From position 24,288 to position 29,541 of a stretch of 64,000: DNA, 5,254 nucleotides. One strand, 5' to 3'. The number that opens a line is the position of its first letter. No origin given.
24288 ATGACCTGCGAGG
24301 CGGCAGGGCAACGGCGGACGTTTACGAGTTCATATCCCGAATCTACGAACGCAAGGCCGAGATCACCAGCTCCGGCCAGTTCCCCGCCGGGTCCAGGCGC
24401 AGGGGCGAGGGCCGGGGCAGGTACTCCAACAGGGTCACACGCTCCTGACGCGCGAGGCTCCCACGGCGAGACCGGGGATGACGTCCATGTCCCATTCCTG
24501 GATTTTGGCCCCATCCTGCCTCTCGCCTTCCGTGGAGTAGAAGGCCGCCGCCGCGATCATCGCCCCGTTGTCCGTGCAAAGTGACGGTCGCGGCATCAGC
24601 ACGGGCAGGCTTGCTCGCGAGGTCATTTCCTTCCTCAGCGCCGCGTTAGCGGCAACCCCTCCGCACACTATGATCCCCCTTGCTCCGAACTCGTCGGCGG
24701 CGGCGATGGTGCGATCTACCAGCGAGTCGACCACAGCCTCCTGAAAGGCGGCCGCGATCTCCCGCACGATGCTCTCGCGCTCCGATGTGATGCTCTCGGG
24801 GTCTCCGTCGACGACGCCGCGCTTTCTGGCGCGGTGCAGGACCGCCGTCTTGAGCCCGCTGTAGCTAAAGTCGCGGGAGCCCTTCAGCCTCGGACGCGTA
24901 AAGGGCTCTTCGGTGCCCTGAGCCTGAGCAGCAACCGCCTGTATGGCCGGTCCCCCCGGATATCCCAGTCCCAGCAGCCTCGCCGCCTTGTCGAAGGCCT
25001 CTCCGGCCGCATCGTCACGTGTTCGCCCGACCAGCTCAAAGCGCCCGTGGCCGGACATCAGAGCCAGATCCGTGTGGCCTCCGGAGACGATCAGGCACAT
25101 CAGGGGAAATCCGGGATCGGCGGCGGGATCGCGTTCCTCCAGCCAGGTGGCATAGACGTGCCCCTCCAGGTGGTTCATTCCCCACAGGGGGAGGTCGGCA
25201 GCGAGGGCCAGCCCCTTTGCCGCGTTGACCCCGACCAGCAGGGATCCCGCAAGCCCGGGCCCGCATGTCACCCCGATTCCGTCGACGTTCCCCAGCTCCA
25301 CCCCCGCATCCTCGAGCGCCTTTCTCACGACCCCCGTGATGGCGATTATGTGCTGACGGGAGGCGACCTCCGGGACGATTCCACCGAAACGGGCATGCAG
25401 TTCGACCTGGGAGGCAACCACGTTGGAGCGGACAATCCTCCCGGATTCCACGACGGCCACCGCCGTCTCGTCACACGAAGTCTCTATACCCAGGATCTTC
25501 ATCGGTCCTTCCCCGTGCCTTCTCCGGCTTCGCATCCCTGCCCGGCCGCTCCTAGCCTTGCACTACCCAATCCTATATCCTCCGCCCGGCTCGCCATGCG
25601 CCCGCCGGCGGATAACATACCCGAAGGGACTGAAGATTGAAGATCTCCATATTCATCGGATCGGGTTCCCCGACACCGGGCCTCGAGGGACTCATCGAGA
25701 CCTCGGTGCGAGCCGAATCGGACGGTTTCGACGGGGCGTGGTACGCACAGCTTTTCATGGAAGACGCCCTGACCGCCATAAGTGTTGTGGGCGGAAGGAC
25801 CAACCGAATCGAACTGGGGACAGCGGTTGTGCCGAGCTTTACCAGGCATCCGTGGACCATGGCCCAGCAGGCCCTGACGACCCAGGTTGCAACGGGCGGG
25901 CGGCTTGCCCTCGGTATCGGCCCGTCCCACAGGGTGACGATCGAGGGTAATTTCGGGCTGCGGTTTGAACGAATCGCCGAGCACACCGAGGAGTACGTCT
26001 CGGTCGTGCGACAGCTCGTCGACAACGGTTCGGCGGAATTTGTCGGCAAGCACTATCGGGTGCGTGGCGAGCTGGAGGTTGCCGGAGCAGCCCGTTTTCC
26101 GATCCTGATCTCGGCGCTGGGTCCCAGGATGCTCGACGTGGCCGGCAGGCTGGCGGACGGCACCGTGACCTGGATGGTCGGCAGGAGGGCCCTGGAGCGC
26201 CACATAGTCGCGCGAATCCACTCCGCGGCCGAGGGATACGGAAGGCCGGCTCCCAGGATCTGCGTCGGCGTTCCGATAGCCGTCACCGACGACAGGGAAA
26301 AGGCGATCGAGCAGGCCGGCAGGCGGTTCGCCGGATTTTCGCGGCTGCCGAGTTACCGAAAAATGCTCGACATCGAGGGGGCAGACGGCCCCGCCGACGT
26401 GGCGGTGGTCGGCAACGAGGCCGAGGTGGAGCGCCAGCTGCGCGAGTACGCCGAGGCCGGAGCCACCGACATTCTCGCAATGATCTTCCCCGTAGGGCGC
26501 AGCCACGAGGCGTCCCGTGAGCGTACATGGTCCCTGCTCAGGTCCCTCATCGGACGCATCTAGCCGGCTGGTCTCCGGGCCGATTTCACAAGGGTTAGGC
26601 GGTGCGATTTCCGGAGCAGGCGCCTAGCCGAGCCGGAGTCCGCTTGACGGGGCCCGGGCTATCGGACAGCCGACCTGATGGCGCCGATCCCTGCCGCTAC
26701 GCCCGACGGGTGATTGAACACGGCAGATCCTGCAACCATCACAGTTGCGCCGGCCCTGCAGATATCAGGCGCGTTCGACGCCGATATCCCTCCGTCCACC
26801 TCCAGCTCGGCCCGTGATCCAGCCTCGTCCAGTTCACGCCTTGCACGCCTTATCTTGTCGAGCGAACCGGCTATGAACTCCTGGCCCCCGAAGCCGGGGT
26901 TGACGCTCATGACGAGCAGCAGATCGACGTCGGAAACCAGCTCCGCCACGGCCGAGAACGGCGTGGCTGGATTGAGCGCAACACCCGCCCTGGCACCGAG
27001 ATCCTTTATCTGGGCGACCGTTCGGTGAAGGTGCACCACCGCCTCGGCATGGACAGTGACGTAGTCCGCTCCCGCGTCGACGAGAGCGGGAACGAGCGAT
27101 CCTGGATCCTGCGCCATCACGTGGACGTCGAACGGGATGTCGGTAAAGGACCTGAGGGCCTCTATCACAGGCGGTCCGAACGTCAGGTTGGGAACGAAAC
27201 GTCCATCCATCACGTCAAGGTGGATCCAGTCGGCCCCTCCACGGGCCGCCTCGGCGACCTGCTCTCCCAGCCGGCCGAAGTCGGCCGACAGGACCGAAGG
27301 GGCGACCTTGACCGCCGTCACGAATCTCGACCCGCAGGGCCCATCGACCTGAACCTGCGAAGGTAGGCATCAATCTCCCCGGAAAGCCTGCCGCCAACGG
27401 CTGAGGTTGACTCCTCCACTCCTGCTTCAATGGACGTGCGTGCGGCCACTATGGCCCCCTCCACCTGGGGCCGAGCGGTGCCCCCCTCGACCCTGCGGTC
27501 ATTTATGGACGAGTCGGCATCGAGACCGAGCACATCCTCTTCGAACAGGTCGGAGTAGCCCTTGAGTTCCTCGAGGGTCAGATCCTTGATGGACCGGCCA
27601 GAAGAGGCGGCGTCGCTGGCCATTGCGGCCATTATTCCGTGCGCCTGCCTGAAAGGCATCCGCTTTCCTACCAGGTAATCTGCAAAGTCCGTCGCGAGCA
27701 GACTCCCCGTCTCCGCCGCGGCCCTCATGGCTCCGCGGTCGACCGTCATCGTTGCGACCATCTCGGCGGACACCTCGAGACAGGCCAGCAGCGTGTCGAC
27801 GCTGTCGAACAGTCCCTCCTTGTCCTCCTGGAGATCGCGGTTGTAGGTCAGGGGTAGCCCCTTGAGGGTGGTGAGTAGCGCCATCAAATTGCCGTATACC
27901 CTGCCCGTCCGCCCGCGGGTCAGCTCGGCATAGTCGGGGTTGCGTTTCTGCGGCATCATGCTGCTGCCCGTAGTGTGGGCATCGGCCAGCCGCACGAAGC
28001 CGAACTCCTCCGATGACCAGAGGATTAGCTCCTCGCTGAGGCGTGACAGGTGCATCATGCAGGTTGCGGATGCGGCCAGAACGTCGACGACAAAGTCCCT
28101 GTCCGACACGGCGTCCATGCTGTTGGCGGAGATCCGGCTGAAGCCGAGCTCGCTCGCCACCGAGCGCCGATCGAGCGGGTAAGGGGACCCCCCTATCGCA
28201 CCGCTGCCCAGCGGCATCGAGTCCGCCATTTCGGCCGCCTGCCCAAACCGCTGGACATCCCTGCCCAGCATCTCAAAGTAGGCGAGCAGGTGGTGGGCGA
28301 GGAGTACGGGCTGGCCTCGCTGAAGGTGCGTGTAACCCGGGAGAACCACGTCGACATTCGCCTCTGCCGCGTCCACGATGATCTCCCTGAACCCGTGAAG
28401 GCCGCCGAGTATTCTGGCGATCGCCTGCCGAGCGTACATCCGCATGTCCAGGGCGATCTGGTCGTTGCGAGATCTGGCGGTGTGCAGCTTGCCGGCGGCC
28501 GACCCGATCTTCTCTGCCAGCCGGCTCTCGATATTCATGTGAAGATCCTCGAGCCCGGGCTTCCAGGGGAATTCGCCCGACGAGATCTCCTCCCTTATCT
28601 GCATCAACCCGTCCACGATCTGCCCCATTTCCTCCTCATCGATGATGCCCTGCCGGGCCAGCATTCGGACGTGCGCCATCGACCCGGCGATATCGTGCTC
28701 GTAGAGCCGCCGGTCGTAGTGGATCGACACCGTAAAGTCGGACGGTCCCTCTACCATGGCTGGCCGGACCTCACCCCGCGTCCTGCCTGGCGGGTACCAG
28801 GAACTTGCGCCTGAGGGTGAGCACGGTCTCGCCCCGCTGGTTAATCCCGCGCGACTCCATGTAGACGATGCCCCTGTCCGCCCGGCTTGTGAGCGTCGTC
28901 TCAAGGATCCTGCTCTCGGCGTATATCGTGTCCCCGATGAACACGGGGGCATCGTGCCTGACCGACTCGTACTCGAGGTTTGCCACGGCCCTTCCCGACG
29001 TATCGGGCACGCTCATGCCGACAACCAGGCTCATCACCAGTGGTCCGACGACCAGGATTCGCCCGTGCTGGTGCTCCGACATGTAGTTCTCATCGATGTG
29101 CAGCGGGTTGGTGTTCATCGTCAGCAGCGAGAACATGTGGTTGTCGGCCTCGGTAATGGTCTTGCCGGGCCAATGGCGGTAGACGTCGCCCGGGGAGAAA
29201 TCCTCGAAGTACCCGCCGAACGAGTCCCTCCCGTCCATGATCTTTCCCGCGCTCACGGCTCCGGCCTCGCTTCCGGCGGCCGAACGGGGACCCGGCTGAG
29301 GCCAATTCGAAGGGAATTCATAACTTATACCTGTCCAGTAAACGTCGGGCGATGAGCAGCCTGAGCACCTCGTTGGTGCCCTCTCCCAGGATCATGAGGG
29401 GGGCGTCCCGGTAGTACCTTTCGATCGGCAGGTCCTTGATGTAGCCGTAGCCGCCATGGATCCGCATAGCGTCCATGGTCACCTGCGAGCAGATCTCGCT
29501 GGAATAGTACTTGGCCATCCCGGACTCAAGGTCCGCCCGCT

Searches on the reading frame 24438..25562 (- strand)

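Call 28: search_protein_families(library=pfam, proteins=[window:24438-25562:-], max_evalue=0.00001)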
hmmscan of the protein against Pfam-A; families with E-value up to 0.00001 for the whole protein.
window:24438-25562:- (375 aa): 2 families
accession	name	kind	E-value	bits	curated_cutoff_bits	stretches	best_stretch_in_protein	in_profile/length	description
PF00814.31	TsaD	-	5.3e-88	295.6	24.8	1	44-337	2-263/264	tRNA N6-adenosine threonylcarbamoyltransferase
PF22521.2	HypF_C_2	-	9.3e-06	26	27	0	263-325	163-228/241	Carbamoyltransferase, Kae1-like Domain, second subdomain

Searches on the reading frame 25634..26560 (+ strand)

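Call 28: search_protein_families(library=pfam, proteins=[window:25634-26560:+], max_evalue=0.00001)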
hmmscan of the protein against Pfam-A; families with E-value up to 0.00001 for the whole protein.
window:25634-26560:+ (309 aa): 1 family
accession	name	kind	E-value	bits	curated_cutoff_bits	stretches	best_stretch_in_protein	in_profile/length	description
PF00296.26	Bac_luciferase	-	8.6e-51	173.6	27.9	1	11-278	14-313/314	Luciferase-like monooxygenase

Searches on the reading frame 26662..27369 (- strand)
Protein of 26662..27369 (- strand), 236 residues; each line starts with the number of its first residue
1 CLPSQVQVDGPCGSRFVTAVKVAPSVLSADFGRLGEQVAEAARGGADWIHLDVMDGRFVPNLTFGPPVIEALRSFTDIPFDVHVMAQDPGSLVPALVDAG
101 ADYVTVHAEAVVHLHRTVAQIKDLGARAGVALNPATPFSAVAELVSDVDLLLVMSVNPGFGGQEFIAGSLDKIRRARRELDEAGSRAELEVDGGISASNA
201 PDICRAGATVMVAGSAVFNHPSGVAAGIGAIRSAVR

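Call 28: search_protein_families(library=pfam, proteins=[window:26662-27369:-], max_evalue=0.00001)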
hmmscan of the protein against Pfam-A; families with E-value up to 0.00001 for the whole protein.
window:26662-27369:- (236 aa): 1 family
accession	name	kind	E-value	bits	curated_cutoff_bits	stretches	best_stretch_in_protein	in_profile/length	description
PF00834.25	Ribul_P_3_epim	-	2.1e-77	259.4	21.1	1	21-218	1-198/198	Ribulose-phosphate 3 epimerase family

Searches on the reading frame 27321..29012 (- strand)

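Call 28: search_protein_families(library=pfam, proteins=[window:27321-29012:-], max_evalue=0.00001)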
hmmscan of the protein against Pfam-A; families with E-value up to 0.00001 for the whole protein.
window:27321-29012:- (564 aa): 2 families
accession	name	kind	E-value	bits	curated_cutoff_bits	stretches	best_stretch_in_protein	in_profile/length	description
PF00206.25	Lyase_1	-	2.6e-71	241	27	1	92-374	13-312/312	Lyase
PF14698.11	ASL_C2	-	1.6e-18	67.3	27.3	1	438-495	2-59/69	Argininosuccinate lyase C-terminal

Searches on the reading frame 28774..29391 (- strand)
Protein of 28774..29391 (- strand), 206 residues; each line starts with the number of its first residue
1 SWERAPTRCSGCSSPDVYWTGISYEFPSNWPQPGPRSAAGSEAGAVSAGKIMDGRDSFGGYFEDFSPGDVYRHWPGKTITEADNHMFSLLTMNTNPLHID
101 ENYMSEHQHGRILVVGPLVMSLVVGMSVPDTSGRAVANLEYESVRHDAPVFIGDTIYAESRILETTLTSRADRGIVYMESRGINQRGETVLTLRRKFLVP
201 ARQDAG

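Call 29: search_protein_families(library=pfam, proteins=[window:28774-29391:-], max_evalue=0.00001)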
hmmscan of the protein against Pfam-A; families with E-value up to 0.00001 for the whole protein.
window:28774-29391:- (206 aa): 2 families
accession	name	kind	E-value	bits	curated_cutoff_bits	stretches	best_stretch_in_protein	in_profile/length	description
PF01575.25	MaoC_dehydratas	-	3.7e-18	65.8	27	1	67-164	6-103/123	MaoC like domain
PF19315.5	MC_hydratase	-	4e-14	52.9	26.5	1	59-204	21-169/353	Mesaconyl-CoA hydratase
